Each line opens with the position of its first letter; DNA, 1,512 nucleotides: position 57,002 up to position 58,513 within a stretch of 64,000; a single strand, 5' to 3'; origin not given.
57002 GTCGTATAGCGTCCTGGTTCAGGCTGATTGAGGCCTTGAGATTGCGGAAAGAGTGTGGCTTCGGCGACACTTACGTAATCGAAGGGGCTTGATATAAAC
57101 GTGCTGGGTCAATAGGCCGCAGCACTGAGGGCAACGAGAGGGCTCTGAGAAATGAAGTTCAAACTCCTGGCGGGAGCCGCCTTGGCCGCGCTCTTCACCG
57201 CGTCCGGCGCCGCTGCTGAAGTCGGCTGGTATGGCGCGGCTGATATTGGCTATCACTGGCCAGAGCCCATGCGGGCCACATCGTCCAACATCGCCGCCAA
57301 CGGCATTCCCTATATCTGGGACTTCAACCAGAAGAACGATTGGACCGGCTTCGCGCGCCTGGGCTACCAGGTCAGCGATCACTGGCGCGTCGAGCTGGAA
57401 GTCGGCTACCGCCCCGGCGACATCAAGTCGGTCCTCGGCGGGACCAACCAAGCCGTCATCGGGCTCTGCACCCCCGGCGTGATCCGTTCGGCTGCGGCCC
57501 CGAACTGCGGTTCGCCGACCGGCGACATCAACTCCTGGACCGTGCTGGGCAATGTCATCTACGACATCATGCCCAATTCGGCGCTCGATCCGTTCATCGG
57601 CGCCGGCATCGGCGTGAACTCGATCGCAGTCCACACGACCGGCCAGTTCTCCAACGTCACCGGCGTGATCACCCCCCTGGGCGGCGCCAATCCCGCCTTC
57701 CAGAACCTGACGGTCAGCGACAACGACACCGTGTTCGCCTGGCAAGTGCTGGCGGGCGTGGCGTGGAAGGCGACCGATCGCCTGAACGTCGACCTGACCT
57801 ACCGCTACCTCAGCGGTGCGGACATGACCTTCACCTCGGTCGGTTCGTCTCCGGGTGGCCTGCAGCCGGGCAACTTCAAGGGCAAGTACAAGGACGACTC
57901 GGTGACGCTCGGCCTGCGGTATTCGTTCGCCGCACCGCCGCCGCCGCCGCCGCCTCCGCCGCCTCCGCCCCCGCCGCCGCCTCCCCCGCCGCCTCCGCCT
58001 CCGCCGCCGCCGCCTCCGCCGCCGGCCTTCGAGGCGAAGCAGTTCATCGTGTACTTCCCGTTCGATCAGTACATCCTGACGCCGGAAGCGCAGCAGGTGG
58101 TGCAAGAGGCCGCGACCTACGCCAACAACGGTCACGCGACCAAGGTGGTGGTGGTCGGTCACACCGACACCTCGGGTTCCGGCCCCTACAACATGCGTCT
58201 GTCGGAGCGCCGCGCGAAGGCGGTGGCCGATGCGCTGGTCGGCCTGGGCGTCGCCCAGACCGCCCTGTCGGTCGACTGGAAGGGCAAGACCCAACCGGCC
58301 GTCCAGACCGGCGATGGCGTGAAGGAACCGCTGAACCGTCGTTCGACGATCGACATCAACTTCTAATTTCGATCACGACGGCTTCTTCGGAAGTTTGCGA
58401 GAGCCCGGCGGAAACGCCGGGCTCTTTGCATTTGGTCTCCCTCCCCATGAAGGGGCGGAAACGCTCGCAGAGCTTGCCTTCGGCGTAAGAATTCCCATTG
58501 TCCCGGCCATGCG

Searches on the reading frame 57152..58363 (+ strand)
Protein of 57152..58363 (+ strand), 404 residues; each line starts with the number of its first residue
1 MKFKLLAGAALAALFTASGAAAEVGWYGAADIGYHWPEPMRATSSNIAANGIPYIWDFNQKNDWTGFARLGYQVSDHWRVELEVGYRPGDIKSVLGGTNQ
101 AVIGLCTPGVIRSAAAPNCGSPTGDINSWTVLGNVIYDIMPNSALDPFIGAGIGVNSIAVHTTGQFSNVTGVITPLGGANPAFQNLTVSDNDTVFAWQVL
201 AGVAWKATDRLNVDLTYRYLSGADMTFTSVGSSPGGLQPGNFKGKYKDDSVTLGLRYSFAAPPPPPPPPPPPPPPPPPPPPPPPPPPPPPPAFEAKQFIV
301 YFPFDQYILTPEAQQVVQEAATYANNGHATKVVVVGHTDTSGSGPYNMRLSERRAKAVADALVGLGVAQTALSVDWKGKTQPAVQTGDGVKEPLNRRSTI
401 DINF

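Call 54: search_protein_families(library=pfam, proteins=[window:57152-58363:+], max_evalue=0.001)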
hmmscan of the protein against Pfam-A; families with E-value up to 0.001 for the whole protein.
window:57152-58363:+ (404 aa): 4 families
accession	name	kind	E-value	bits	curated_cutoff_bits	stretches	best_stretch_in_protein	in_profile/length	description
PF00691.25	OmpA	-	3.9e-20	72.5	27.2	1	301-396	1-98/98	OmpA family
PF13505.12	OMP_b-brl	-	3.5e-17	63.6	28.7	1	8-259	2-175/175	Outer membrane protein beta-barrel domain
PF01617.23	Surface_Ag_2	-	5.1e-05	23.3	22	1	60-161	64-169/247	Surface antigen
PF02462.21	Opacity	-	0.00023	21.7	21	0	132-229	33-112/126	Opacity family porin protein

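Call 59: find_encoding_contigs(protein=window:57152-58363:+, flank=10000, max_places=2)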
Protein window:57152-58363:+ (404 aa): 2 contigs read that carry it; 2 places shown.
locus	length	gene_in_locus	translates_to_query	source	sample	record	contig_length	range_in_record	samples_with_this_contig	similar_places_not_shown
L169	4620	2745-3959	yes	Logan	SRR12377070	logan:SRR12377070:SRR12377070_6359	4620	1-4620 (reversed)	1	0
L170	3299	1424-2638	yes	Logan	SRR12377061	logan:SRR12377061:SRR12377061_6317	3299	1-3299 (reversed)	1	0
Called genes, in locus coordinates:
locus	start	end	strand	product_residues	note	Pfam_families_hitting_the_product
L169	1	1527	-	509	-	?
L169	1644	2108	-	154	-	PF04314:LpqE-like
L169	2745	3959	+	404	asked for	-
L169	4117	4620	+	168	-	?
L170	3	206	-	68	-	?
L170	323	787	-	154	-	PF04314:LpqE-like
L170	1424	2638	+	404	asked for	-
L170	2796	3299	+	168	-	?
